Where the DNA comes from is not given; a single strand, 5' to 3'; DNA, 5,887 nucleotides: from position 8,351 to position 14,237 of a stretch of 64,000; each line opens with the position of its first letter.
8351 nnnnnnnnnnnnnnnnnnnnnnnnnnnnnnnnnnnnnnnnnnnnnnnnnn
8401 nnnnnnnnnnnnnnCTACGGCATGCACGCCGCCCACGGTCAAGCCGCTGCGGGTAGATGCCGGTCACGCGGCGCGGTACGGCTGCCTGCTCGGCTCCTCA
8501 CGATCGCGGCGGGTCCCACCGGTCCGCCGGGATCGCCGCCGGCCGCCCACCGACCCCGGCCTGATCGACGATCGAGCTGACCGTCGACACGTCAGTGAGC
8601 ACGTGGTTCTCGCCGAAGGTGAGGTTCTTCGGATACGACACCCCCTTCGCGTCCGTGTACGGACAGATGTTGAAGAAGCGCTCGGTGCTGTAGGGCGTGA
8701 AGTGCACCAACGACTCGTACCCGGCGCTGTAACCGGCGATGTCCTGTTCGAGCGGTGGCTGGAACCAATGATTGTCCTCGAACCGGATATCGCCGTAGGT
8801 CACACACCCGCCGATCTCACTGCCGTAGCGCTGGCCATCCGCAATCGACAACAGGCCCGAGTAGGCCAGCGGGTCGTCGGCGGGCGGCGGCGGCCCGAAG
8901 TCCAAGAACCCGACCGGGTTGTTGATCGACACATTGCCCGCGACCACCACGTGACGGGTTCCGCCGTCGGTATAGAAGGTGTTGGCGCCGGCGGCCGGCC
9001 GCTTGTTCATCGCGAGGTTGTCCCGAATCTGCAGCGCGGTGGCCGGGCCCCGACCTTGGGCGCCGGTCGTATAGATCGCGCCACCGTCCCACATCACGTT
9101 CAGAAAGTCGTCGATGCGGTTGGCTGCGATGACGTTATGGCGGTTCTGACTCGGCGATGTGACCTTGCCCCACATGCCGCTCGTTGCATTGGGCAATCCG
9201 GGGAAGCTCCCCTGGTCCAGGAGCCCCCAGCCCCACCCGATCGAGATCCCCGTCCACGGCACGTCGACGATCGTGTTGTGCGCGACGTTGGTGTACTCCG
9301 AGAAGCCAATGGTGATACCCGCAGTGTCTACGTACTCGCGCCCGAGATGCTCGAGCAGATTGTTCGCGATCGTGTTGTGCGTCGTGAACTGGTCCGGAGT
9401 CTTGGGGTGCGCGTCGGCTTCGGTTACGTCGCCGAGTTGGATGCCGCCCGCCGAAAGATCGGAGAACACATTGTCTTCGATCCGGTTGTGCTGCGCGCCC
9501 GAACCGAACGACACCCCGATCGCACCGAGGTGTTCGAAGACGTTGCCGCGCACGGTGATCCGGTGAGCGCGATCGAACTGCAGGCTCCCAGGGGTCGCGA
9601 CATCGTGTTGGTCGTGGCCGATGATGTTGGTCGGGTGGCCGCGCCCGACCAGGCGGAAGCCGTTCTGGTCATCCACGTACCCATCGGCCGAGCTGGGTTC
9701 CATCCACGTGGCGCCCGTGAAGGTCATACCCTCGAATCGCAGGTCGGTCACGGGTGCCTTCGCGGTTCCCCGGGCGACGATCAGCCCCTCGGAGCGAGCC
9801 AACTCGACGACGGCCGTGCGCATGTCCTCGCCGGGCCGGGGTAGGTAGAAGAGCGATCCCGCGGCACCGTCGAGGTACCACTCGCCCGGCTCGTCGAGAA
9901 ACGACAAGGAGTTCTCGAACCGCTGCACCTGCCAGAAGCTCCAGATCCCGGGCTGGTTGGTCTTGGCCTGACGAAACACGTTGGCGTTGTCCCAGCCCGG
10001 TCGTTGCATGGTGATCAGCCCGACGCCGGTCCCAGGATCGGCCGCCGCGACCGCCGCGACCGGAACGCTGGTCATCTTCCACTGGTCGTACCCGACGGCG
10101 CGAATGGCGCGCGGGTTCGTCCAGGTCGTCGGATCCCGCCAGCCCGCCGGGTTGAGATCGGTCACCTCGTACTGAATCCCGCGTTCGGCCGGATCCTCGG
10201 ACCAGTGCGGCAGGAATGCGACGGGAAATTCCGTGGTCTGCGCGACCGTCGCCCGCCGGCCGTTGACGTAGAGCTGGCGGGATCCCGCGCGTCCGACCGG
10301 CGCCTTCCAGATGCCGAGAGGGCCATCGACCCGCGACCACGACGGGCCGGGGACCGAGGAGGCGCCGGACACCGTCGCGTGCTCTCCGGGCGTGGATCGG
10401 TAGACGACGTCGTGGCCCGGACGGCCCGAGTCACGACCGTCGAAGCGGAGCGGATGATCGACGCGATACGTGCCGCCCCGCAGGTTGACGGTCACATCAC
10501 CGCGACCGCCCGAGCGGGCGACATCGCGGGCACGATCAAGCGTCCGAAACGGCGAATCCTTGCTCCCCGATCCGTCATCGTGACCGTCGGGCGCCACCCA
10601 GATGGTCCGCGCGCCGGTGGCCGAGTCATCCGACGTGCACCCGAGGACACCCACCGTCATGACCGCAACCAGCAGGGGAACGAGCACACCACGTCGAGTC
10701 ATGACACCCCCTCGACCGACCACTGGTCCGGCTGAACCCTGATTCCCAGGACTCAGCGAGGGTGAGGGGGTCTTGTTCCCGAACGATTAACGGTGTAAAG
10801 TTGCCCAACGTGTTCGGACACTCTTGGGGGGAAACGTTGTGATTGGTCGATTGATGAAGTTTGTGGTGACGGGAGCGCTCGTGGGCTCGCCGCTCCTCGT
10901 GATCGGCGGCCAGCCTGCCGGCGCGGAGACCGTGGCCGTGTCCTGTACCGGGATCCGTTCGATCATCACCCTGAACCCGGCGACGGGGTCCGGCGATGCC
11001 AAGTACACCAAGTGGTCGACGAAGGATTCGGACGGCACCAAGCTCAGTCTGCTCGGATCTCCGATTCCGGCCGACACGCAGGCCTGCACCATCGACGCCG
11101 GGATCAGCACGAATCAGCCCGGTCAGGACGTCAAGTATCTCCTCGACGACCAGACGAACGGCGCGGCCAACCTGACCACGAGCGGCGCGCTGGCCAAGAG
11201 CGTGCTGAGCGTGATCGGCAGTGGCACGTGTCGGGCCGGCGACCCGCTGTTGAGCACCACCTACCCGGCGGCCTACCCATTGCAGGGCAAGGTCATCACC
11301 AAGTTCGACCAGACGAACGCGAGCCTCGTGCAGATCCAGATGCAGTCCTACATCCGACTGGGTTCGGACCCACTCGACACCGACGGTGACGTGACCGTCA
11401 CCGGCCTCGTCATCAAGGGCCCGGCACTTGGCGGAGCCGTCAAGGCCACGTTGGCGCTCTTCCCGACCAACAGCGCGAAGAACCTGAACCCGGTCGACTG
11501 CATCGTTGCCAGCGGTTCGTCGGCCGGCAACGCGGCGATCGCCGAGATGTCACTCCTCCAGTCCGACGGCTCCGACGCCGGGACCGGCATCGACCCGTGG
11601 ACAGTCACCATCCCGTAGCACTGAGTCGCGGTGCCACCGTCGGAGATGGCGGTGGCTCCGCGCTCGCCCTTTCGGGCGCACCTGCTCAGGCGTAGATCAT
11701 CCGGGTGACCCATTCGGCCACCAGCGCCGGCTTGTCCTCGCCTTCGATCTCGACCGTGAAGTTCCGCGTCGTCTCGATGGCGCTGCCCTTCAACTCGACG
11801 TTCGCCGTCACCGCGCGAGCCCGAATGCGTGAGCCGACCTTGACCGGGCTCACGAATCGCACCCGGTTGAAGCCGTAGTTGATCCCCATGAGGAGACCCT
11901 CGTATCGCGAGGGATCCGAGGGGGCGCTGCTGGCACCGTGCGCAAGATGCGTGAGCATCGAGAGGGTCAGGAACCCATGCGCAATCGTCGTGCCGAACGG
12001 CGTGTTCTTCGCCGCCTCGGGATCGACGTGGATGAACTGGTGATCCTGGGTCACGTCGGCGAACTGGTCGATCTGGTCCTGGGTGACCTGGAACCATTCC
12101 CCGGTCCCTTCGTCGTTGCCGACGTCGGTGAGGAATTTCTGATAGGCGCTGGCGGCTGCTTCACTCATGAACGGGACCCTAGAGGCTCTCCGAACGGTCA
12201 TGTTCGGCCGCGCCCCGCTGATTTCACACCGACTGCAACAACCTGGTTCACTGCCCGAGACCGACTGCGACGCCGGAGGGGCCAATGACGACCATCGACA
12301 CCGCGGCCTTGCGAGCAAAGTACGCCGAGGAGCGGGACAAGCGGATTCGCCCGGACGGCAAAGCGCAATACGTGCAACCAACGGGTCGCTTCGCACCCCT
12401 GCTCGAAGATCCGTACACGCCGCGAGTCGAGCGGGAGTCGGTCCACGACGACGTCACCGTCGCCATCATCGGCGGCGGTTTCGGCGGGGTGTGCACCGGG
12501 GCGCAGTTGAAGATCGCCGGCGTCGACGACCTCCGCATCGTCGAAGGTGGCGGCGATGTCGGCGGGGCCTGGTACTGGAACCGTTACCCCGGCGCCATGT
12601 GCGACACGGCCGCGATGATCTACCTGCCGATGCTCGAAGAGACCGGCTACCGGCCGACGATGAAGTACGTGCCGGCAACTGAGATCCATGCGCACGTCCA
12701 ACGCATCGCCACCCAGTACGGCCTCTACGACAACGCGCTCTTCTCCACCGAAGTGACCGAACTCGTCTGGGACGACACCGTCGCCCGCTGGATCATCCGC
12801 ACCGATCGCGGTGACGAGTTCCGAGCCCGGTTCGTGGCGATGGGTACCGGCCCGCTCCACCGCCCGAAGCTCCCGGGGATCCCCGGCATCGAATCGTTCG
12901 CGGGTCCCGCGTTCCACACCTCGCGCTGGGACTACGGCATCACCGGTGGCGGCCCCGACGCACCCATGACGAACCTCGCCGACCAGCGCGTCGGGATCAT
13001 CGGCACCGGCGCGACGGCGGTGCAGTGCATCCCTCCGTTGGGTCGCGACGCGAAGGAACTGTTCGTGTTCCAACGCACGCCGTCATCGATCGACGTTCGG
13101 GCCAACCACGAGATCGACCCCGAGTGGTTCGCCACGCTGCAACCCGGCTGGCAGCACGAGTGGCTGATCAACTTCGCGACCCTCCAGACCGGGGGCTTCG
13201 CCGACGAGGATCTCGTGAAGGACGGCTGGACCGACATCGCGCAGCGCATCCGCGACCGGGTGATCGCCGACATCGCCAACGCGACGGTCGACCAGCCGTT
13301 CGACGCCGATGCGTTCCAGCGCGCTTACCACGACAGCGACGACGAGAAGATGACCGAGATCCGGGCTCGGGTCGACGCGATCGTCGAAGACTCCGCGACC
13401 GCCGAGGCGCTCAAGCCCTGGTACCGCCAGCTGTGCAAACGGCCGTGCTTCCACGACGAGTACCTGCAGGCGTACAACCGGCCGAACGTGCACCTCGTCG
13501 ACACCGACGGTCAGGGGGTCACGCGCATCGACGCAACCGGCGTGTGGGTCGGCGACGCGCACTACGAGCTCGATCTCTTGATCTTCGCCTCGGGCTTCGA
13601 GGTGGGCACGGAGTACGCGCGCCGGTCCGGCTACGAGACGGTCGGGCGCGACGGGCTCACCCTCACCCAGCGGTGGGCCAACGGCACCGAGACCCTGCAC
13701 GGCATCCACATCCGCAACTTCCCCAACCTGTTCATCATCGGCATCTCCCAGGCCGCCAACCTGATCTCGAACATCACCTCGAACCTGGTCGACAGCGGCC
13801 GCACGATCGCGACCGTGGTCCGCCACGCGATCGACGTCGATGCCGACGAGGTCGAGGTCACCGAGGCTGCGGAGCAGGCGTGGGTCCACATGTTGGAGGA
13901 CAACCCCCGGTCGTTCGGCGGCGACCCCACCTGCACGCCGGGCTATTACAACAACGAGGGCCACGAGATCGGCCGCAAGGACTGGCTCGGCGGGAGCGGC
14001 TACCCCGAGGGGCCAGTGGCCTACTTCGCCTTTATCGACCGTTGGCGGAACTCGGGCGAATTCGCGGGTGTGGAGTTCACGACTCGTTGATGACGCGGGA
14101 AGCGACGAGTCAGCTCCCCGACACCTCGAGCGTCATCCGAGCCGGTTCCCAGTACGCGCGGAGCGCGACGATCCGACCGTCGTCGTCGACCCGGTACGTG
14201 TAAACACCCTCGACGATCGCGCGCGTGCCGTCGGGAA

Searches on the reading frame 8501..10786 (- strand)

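Call 65: search_protein_families(library=pfam, proteins=[window:8501-10786:-], max_evalue=0.00001)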
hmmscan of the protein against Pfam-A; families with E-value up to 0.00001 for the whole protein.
window:8501-10786:- (762 aa): 2 families
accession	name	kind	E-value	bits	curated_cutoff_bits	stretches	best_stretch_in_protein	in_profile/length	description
PF13229.12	Beta_helix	-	7.7e-07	29.3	25.9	1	406-516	53-144/158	Right handed beta helix region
PF21231.2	GH141_M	-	4.9e-06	26.9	27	0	290-317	129-156/156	GH141 insertion domain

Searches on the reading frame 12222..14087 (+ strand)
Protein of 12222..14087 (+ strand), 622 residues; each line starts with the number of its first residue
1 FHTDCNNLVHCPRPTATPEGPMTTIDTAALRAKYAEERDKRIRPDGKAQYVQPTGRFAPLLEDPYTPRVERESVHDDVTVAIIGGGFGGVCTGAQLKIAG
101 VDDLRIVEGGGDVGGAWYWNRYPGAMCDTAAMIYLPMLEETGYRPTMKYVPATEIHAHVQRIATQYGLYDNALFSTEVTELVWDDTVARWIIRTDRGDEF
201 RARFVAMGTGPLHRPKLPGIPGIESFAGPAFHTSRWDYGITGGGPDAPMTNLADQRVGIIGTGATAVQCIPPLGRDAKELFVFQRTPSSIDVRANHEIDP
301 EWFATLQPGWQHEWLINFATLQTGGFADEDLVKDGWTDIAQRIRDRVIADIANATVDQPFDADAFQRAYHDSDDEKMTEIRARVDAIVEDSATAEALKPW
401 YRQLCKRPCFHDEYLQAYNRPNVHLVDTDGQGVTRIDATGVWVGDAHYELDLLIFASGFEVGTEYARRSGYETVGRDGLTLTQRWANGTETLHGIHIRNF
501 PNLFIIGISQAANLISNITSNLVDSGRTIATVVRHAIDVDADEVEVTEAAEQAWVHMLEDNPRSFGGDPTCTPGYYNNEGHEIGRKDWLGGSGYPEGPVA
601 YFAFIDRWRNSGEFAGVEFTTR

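Call 65: search_protein_families(library=pfam, proteins=[window:12222-14087:+], max_evalue=0.00001)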
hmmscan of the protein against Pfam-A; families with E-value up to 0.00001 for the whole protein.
window:12222-14087:+ (622 aa): 2 families
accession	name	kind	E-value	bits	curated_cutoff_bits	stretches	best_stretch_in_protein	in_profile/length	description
PF13738.12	Pyr_redox_3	-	1.2e-08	35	30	1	82-235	2-155/305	Pyridine nucleotide-disulphide oxidoreductase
PF13450.12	NAD_binding_8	-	3.7e-06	27.6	21.9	0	82-137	1-55/68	NAD(P)-binding Rossmann-like domain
